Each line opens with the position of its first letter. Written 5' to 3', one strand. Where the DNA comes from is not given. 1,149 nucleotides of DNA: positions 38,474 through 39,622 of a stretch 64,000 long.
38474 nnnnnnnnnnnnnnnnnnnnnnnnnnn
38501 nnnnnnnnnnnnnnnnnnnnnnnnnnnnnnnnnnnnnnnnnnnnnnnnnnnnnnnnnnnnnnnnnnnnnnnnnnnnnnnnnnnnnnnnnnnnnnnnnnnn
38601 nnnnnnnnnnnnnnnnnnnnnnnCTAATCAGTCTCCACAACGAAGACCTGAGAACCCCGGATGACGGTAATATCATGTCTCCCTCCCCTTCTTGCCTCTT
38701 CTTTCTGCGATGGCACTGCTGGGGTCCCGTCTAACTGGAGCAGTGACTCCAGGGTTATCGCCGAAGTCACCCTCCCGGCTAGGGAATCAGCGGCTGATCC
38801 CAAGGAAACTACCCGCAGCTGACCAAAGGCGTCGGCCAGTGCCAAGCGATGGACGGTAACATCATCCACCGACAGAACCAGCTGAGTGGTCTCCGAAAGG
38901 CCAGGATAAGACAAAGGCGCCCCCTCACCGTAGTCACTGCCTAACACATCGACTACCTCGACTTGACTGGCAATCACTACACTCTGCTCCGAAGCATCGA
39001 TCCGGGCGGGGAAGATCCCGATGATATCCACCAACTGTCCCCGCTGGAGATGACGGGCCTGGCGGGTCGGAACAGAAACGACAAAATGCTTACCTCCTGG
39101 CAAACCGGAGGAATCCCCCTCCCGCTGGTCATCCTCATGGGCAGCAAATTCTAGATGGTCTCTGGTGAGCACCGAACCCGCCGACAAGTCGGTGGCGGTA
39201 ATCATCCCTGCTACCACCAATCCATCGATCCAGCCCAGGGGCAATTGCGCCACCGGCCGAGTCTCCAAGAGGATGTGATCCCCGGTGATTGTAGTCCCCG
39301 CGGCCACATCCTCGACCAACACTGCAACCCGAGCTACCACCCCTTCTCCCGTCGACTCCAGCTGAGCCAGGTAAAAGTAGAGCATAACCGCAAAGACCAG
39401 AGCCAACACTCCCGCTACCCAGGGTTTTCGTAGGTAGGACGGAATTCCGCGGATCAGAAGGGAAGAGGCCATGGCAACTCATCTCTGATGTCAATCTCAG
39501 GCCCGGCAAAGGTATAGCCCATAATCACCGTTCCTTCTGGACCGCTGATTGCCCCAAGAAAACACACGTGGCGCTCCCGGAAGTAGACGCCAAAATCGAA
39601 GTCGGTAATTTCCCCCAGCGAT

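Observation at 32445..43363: Complete Tad/Flp pilus locus, including an outer-membrane-type secretin, inserted into a Spo0A-encoding, Bacillus-like syntenic backbone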

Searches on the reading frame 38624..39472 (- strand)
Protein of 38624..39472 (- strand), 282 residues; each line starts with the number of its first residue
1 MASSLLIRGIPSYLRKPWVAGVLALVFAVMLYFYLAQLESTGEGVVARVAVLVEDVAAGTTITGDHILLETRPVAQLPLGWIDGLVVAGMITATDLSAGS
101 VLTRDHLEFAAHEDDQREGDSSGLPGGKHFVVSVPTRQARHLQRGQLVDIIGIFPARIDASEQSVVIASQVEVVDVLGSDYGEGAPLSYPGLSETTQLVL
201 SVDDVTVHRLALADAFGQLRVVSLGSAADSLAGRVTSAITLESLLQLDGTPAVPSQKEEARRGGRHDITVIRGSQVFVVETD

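Call 4: search_protein_families(library=pfam, proteins=[window:38624-39472:-], max_evalue=0.01)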
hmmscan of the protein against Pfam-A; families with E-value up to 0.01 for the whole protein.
window:38624-39472:- (282 aa): 3 families
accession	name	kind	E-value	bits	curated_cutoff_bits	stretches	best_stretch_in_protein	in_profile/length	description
PF08666.17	SAF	-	1.3e-06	29.3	21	1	48-108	2-63/63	SAF domain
PF16976.10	RcpC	-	0.00018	21.8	28.8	1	135-221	21-111/114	Flp pilus assembly protein RcpC/CpaB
PF13144.11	ChapFlgA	-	0.0002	21.8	23.8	1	48-108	2-61/122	Chaperone for flagella basal body P-ring formation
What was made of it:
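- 38624..39472 (-): cpaB/rcpC periplasmic alignment protein with an N-terminal TM helix. Call 4: SAF 1.3e-6, RcpC 1.8e-4.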

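Call 5: search_protein_families(library=ncbifam, proteins=[window:38624-39472:-], max_evalue=0.01)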
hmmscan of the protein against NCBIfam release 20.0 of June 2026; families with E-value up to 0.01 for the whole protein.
window:38624-39472:- (282 aa): 2 families
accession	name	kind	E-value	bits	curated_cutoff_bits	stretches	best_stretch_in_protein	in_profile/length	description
TIGR03177.1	pilus_cpaB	equivalog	6.4e-10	38.7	71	1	19-276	6-259/262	Flp pilus assembly protein CpaB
TIGR03170.1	flgA_cterm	equivalog_domain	4.6e-06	26.6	54.65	1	47-108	13-75/137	flagellar basal body P-ring formation chaperone FlgA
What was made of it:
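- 38624..39472 (-): Call 5: TIGR03177 6e-10.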
